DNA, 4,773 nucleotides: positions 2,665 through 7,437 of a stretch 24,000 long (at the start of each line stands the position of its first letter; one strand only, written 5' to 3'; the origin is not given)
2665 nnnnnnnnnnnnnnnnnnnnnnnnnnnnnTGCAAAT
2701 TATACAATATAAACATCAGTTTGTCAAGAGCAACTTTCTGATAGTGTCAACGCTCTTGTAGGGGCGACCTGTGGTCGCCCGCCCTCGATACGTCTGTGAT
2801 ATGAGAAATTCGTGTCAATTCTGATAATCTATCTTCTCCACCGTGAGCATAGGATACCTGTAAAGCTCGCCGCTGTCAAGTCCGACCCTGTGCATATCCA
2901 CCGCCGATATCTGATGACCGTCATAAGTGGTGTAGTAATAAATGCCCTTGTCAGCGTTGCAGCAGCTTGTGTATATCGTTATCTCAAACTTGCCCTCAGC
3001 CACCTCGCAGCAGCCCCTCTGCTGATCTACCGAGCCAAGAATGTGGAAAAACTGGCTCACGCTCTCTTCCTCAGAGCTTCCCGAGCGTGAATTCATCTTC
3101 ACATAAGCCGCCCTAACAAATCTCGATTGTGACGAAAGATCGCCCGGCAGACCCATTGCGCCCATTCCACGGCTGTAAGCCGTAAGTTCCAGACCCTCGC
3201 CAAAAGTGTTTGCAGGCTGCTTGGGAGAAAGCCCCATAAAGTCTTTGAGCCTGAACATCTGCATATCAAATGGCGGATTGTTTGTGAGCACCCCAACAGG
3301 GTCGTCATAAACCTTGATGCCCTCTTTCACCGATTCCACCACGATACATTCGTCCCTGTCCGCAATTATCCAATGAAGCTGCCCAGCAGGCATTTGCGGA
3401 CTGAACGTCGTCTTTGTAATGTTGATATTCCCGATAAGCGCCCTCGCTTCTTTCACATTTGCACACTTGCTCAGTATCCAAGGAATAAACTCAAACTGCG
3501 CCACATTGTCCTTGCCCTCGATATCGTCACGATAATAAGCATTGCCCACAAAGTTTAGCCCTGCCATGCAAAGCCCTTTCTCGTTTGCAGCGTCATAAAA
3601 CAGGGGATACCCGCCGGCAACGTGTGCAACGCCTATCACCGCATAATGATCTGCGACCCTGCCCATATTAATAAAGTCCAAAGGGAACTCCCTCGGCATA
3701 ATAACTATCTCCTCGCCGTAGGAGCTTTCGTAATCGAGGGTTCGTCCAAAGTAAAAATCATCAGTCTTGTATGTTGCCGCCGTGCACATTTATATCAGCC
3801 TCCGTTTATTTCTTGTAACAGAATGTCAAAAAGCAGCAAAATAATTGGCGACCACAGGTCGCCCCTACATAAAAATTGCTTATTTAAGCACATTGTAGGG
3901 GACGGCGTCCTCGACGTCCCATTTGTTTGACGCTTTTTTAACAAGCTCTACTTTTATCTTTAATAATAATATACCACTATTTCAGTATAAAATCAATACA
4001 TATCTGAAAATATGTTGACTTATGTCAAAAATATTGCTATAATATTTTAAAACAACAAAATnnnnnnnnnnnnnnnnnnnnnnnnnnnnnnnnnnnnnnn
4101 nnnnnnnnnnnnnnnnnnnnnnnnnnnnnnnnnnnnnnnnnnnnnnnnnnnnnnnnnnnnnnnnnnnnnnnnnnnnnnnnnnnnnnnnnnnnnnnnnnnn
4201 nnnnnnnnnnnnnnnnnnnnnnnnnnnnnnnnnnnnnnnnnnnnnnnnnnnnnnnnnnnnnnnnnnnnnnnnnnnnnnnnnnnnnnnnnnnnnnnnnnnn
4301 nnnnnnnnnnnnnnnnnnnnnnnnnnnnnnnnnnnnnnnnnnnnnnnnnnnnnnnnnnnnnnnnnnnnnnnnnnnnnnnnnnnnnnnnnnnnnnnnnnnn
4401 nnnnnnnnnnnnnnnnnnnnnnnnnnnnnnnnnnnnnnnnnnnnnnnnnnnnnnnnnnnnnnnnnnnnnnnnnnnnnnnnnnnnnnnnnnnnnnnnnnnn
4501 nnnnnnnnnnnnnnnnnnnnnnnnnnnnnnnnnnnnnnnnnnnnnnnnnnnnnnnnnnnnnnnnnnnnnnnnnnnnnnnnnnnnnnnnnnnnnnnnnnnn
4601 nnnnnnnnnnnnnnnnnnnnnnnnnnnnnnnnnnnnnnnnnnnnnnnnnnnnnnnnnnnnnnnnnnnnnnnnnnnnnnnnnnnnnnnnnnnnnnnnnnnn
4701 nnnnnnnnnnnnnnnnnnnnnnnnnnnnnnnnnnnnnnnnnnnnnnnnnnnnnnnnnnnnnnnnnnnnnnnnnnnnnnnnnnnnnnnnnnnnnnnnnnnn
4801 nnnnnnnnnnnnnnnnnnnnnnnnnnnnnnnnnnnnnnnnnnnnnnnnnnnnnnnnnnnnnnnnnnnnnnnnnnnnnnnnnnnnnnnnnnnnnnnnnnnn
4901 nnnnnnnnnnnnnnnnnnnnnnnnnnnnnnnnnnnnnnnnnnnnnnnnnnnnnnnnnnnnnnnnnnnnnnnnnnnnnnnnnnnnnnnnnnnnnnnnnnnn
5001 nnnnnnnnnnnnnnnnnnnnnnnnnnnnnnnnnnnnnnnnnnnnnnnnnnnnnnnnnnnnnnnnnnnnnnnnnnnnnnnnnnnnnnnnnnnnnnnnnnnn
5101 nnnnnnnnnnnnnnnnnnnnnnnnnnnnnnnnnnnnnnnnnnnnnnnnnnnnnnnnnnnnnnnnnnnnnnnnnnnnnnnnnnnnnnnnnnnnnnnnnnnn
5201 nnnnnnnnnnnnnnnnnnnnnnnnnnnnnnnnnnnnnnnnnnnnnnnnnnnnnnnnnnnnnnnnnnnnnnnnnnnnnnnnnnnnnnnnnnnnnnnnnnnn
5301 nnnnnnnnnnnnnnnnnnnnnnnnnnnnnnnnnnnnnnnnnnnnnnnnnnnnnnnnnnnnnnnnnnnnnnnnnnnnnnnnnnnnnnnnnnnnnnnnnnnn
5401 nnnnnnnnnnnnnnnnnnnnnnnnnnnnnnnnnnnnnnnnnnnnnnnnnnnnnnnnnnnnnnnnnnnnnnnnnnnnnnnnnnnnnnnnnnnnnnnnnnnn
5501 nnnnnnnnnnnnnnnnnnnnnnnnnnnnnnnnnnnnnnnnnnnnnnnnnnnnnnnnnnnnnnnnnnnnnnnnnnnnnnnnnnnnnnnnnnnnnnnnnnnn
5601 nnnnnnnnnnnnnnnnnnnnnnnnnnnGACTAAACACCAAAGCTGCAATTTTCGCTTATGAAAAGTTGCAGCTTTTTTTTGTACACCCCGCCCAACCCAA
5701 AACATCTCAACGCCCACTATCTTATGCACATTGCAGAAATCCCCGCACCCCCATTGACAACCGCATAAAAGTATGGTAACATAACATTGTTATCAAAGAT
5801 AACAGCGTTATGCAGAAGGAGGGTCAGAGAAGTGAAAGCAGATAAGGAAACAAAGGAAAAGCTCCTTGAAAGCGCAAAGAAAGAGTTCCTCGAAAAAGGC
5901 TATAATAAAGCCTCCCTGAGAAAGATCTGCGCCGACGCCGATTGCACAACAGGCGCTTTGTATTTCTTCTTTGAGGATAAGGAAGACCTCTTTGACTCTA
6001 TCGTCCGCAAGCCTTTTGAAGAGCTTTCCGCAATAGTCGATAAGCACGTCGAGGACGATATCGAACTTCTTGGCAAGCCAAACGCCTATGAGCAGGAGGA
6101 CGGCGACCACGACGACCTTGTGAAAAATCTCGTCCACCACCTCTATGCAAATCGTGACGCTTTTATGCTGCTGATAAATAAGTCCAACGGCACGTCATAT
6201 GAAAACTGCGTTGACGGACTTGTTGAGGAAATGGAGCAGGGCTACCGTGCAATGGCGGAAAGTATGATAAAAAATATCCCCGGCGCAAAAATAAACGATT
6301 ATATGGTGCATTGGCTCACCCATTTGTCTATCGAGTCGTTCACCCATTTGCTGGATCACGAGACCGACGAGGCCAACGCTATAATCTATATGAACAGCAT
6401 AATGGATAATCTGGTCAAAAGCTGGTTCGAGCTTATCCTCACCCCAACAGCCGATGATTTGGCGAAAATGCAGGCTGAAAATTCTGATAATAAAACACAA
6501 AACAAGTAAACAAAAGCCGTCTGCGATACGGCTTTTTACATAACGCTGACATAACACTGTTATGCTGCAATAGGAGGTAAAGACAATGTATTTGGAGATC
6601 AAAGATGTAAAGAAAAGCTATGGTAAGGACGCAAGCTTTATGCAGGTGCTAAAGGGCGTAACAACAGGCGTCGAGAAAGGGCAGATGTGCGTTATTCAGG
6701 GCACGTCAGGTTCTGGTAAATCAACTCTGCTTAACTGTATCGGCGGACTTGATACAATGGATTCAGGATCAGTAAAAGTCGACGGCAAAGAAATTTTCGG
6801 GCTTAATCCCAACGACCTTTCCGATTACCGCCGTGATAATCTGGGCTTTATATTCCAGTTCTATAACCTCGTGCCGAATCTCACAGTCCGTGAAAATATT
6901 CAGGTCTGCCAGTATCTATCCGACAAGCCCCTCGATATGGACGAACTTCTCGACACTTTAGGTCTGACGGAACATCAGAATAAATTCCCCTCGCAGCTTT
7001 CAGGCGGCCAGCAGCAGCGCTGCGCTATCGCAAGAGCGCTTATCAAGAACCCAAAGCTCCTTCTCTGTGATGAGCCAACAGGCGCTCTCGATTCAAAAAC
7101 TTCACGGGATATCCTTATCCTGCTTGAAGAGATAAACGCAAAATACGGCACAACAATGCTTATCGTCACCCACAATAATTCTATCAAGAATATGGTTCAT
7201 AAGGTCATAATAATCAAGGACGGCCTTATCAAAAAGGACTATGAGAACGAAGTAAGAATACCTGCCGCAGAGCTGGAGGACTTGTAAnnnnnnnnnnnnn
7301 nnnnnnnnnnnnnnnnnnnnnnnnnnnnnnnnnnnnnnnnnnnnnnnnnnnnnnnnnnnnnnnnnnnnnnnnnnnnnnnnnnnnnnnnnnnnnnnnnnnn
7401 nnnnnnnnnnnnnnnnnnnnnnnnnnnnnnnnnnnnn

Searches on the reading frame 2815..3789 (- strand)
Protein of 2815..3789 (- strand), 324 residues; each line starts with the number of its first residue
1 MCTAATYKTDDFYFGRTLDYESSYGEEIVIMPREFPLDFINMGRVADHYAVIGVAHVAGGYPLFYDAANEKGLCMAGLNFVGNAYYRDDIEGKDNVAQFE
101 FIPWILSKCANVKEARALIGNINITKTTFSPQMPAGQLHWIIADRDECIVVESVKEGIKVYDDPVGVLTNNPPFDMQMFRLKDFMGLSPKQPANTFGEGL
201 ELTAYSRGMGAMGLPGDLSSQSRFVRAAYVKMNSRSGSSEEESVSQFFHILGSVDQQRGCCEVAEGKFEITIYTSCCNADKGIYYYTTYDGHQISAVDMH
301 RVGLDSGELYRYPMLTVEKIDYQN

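Call 8: search_protein_families(library=pfam, proteins=[window:2815-3789:-], max_evalue=0.0001)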
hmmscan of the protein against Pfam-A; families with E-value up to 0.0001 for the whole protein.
window:2815-3789:- (324 aa): 1 family
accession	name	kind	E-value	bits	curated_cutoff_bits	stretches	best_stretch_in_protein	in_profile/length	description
PF02275.23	CBAH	-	1.9e-100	337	20.4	1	2-309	1-313/316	Linear amide C-N hydrolases, choloylglycine hydrolase family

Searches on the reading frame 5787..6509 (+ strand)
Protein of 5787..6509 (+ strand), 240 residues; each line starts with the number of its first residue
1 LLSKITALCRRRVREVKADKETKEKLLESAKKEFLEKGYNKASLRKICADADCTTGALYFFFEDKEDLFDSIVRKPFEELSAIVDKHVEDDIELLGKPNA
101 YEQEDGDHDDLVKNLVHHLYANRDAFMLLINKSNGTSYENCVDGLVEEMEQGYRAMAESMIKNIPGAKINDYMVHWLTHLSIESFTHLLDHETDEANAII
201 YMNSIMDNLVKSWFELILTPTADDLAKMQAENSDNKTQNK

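Call 8: search_protein_families(library=pfam, proteins=[window:5787-6509:+], max_evalue=0.0001)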
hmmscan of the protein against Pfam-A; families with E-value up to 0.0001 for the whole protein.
window:5787-6509:+ (240 aa): 1 family
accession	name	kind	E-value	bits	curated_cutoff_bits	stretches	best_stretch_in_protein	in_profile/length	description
PF00440.29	TetR_N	-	5.3e-11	42.6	24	1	26-71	1-46/47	Bacterial regulatory proteins, tetR family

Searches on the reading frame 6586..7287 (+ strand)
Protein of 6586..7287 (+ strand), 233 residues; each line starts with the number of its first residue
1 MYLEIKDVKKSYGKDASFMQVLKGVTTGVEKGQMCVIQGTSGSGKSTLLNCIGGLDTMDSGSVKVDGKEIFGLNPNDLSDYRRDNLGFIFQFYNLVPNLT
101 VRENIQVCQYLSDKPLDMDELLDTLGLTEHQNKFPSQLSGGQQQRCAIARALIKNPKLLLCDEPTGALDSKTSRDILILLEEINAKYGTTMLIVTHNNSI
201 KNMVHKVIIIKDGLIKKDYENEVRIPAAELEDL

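Call 4: search_protein_families(library=pfam, proteins=[window:6586-7287:+], max_evalue=1)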
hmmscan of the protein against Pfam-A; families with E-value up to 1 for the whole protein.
window:6586-7287:+ (233 aa): 18 families
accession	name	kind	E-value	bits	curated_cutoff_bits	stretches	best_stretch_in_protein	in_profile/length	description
PF00005.33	ABC_tran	-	3.5e-35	122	25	1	22-165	1-136/137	ABC transporter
PF13304.12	AAA_21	-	5.4e-06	27.1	27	2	135-199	235-301/304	AAA domain, putative AbiEii toxin, Type IV TA system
PF02463.25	SMC_N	-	4e-05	23.6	40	1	129-209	128-210/220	RecF/RecN/SMC N terminal domain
PF13555.12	AAA_29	-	0.0007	19.7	27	1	29-50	19-40/61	P-loop containing region of AAA domain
PF03193.22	RsgA_GTPase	-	0.00089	19.6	30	1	31-64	105-138/174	RsgA GTPase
PF09818.15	ABC_ATPase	-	0.007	15.9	23.2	1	28-52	76-99/283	P-loop domain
PF20703.3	nSTAND1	-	0.013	15.6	27.1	1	12-51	17-52/379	Novel STAND NTPase 1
PF25199.1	nSTAND_NTPase5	-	0.019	15.2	34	1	29-49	38-58/145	Novel STAND NTPase 5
PF05272.17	VapE-like_dom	-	0.019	14.9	25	1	7-60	26-79/217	Virulence-associated protein E-like domain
PF13191.12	AAA_16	-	0.021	15.8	32.6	1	22-52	16-44/167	AAA ATPase domain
PF20720.3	nSTAND3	-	0.023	14.8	27.2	1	29-52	14-37/155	Novel STAND NTPase 3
PF13476.12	AAA_23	-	0.039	15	27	1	34-53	21-40/201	AAA domain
PF13604.12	AAA_30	-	0.047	13.9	27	1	31-53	17-39/191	AAA domain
PF05729.18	NACHT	-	0.055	13.7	26.7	1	34-51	2-19/167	NACHT domain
PF13401.12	AAA_22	-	0.088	13.6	27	1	32-56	5-29/130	AAA domain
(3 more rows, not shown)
